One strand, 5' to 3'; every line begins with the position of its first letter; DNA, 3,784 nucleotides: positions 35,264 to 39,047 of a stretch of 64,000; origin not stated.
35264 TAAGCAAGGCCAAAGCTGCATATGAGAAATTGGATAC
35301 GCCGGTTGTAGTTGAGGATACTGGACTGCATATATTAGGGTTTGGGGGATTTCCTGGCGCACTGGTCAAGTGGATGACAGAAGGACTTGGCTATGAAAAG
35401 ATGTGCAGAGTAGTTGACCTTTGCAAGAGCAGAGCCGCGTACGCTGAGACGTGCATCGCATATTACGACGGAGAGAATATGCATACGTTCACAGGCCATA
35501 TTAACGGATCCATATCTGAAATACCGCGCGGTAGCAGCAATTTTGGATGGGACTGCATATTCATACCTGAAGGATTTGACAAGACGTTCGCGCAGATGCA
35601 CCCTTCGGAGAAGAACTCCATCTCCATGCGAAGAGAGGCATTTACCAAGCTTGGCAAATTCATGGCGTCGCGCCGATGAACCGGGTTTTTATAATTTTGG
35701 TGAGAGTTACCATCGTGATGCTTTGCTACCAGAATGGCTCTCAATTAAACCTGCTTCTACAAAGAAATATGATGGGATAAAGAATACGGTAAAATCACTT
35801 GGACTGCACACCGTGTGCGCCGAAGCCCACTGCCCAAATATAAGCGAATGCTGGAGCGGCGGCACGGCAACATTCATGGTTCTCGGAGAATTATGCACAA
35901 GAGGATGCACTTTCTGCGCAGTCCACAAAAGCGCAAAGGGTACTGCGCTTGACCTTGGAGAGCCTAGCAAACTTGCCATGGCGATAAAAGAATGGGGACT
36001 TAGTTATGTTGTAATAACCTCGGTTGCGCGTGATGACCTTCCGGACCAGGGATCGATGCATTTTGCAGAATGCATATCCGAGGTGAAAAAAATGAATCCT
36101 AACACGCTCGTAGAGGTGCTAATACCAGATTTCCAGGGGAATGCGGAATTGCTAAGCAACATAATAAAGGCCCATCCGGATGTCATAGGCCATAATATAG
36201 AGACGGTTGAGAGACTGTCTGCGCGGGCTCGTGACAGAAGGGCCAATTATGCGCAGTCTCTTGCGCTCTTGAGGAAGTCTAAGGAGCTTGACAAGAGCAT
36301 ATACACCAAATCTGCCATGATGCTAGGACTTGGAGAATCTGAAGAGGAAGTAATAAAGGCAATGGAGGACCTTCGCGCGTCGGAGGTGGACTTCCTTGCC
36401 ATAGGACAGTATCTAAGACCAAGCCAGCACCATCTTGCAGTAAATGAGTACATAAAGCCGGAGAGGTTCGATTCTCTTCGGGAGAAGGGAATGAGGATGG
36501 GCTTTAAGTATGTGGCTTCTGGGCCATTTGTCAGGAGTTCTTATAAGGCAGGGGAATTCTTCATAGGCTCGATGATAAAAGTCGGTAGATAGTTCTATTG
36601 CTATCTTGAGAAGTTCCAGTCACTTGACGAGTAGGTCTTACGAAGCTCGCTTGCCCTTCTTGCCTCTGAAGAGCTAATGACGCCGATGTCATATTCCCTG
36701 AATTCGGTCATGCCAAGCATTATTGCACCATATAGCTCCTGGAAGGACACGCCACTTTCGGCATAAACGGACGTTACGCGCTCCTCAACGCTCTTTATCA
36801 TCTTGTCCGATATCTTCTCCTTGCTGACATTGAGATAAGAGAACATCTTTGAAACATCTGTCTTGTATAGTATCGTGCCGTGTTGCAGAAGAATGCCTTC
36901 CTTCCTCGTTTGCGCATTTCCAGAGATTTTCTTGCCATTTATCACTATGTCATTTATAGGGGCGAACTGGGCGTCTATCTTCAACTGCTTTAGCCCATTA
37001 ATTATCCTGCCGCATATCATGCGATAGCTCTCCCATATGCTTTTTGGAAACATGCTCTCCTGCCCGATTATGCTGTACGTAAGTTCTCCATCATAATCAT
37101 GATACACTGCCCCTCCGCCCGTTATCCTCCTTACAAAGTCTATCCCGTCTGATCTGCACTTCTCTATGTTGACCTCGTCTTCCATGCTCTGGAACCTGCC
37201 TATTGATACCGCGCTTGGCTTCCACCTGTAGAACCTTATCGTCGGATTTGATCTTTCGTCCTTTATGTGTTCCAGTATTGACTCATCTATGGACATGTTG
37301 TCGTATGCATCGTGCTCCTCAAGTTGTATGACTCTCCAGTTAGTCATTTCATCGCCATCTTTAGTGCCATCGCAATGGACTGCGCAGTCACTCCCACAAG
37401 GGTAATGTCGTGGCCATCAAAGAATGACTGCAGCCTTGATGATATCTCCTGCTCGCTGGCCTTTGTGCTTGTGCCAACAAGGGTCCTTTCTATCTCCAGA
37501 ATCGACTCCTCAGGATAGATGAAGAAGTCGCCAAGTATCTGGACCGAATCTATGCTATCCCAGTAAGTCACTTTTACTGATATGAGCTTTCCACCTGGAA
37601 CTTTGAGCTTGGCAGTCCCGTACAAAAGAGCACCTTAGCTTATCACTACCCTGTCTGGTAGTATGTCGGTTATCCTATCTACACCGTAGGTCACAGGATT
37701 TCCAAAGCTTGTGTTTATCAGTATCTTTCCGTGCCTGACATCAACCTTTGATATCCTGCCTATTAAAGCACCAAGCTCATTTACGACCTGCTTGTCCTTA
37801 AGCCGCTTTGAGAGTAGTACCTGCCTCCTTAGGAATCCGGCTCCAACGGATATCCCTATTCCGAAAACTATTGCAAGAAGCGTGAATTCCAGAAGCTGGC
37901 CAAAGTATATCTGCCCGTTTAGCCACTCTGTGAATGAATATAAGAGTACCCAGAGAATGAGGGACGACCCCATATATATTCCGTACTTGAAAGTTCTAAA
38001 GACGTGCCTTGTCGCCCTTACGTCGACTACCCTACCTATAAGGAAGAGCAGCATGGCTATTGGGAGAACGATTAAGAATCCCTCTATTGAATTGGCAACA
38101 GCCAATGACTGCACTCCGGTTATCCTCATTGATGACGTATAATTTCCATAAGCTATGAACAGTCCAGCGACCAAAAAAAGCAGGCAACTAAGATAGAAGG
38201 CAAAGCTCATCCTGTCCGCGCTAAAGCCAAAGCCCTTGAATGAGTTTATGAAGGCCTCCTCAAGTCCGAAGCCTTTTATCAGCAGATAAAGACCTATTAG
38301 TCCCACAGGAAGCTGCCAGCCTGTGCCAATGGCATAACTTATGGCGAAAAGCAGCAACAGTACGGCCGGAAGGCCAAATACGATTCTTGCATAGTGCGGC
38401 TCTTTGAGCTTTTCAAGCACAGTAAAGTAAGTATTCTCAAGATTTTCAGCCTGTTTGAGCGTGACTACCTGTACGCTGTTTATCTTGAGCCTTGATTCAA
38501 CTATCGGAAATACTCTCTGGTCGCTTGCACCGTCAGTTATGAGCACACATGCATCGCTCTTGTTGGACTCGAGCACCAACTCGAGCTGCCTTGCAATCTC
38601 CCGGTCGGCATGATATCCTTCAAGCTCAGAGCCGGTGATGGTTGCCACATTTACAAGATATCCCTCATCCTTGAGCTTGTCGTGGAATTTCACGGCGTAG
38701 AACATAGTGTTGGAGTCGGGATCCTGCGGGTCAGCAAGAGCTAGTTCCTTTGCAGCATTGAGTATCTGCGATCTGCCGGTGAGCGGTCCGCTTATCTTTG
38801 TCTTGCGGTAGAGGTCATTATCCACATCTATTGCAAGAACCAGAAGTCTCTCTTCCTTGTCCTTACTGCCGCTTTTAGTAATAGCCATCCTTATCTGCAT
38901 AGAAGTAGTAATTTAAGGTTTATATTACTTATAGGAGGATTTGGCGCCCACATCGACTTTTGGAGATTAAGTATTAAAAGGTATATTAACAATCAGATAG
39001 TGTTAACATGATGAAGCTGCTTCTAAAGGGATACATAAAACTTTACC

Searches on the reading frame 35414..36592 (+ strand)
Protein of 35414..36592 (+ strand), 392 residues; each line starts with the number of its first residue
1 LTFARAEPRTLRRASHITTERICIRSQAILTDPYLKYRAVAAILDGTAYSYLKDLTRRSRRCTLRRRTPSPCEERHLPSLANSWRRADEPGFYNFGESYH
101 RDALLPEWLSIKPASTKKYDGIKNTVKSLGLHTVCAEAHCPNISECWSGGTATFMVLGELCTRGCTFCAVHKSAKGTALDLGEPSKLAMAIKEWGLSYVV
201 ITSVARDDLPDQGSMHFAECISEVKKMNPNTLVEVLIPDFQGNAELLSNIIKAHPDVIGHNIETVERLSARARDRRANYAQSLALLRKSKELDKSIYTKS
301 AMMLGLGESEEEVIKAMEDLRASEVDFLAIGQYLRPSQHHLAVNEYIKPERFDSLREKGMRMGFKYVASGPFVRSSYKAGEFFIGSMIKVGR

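Call 19: find_encoding_contigs(protein=window:35414-36592:+, flank=10000, max_places=1)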
Protein window:35414-36592:+ (392 aa): no gene with exactly this product is on record in the collection.

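Call 21: search_protein_families(library=pfam, proteins=[window:35414-36589:+], max_evalue=0.0001)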
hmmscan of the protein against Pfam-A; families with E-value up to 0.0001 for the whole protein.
window:35414-36589:+ (392 aa): 2 families
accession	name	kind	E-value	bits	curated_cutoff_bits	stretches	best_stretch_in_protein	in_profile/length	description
PF04055.27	Radical_SAM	-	6.8e-21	75.6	29.5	1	156-320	2-166/166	Radical SAM superfamily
PF16881.10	LIAS_N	-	1.5e-06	29.1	27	1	104-140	60-96/96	N-terminal domain of lipoyl synthase of Radical_SAM family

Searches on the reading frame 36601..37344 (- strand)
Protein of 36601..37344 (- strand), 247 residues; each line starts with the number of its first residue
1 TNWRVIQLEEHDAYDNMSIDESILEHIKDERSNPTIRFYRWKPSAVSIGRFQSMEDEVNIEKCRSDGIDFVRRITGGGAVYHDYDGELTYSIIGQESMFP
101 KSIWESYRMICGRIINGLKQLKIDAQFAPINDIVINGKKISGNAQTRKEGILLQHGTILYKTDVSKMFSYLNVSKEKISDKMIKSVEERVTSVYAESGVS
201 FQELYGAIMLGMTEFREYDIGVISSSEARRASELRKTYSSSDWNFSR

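Call 58: search_protein_families(library=pfam, proteins=[window:36601-37344:-], max_evalue=0.001)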
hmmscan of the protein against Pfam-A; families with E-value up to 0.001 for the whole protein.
window:36601-37344:- (247 aa): 2 families
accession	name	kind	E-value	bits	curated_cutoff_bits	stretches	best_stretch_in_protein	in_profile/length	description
PF21948.1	LplA-B_cat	-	1e-56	192.5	27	1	12-205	1-192/200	Lipoyl protein ligase A/B catalytic domain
PF03099.24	BPL_LplA_LipB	-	7.2e-16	58.7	21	1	51-163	4-133/133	Biotin/lipoate A/B protein ligase family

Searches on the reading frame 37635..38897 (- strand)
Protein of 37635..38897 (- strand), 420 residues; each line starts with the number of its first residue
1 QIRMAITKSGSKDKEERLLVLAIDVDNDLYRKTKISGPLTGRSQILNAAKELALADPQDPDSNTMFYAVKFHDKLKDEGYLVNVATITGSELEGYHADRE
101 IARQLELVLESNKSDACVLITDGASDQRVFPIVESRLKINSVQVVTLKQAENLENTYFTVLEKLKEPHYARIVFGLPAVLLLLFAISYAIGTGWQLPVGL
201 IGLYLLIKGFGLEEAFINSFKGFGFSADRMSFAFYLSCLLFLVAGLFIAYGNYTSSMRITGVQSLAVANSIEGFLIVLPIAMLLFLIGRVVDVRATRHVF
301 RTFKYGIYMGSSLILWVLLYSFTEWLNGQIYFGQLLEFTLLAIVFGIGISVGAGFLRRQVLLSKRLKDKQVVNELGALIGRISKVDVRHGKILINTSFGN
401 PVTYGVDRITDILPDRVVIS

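Call 21: search_protein_families(library=pfam, proteins=[window:37635-38897:-], max_evalue=0.0001)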
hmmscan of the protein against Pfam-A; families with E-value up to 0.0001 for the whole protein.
window:37635-38897:- (420 aa): 1 family
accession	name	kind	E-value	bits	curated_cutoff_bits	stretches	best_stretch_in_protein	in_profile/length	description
PF04123.18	DUF373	-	9.6e-79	265.7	28.3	1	17-350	1-334/335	Domain of unknown function (DUF373)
